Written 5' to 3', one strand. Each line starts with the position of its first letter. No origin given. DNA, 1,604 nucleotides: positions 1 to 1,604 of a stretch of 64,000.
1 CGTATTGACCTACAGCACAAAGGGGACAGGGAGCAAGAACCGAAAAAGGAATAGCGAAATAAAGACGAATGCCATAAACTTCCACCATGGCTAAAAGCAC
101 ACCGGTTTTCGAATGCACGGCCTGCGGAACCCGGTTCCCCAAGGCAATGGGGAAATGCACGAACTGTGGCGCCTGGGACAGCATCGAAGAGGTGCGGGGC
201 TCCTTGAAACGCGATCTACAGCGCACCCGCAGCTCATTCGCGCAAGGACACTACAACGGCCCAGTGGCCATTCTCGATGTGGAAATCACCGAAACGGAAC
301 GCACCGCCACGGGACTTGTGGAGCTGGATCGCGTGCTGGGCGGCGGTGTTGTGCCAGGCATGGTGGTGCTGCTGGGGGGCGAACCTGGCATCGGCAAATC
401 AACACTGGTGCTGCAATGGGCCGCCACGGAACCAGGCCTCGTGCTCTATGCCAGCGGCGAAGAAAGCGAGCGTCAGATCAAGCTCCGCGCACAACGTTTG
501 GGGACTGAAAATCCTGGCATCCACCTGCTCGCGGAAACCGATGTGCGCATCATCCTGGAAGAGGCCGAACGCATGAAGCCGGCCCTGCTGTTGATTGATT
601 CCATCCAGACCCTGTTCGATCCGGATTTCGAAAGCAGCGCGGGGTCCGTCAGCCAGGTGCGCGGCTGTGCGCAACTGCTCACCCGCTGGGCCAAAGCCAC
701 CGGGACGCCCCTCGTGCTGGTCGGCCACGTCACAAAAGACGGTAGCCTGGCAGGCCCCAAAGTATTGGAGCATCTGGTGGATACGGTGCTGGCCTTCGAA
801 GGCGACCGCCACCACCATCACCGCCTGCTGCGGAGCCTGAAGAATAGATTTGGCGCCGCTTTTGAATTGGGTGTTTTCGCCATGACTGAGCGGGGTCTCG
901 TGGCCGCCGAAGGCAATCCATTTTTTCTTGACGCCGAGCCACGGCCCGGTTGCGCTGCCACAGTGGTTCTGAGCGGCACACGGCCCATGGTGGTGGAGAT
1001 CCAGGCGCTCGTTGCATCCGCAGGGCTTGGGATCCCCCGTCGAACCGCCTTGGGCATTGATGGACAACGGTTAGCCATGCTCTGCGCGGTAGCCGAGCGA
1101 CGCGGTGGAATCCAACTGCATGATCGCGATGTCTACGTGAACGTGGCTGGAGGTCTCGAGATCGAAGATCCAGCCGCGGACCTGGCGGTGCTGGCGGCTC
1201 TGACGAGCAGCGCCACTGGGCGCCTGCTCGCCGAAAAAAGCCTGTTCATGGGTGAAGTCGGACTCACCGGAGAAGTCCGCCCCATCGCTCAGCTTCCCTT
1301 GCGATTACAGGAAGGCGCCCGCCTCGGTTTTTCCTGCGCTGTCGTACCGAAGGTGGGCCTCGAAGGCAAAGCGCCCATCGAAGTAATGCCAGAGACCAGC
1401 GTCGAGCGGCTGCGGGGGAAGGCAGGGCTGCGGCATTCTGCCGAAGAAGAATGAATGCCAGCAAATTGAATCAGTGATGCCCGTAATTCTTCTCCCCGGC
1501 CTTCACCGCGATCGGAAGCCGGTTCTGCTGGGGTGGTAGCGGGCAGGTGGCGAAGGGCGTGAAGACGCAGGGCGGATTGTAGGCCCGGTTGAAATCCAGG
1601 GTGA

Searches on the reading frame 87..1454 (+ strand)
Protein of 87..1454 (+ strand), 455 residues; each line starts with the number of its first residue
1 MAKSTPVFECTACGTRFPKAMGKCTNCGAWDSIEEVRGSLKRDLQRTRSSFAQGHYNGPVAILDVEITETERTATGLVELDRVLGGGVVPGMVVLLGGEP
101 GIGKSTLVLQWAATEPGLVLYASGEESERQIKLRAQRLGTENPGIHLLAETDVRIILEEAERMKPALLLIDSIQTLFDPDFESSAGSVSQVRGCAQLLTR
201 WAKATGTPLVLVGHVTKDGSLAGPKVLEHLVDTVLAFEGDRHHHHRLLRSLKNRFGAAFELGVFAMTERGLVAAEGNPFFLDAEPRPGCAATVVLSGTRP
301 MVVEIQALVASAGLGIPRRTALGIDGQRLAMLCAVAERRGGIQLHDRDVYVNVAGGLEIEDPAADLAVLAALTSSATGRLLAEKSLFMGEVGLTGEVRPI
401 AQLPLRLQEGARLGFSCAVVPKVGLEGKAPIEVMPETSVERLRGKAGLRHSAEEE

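Call 43: search_protein_families(library=pfam, alignment_id=A3, max_evalue=0.00001)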
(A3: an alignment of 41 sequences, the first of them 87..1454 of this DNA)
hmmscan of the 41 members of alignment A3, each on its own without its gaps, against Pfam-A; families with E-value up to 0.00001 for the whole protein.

A. member 1, window:87-1454:+ (455 aa): 4 families
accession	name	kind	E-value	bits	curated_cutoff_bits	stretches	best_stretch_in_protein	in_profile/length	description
PF13481.12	AAA_25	-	1.9e-14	54.2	27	1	81-219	23-194/195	AAA domain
PF06745.19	ATPase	-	1.3e-10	41.5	26.6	1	74-141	2-73/231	KaiC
PF18073.7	Zn_ribbon_LapB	-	9.8e-09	35.2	25.7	1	8-35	1-28/28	Rubredoxin metal binding domain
PF00004.35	AAA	-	8.2e-06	26.7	21.2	0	94-214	1-107/131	ATPase family associated with various cellular activities (AAA)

B. families by the number of members that match (of 41 scanned): 52 families (the first 25 are shown)
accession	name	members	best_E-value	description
PF02800.25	Gp_dh_C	2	5.1e-59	Glyceraldehyde 3-phosphate dehydrogenase, C-terminal domain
PF03060.21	NMO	2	1.5e-46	Nitronate monooxygenase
PF00004.35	AAA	2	2.6e-46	ATPase family associated with various cellular activities (AAA)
PF15902.12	Sortilin-Vps10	2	3.8e-14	Sortilin, neurotensin receptor 3,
PF00962.28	A_deaminase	1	1.4e-100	Adenosine deaminase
PF03740.19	PdxJ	1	1.5e-89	Pyridoxal phosphate biosynthesis protein PdxJ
PF01434.24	Peptidase_M41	1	2.2e-71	Peptidase family M41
PF00501.34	AMP-binding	1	2.4e-68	AMP-binding enzyme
PF02421.24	FeoB_N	1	1.6e-65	Ferrous iron transport protein B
PF00925.25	GTP_cyclohydro2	1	3.1e-62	GTP cyclohydrolase II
PF01594.21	AI-2E_transport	1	1.7e-56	AI-2E family transporter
PF00809.28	Pterin_bind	1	1.2e-50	Pterin binding enzyme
PF00589.27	Phage_integrase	1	1.5e-45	Phage integrase family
PF07670.19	Gate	1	2.1e-42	Nucleoside recognition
PF01171.26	ATP_bind_3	1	8.3e-39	PP-loop family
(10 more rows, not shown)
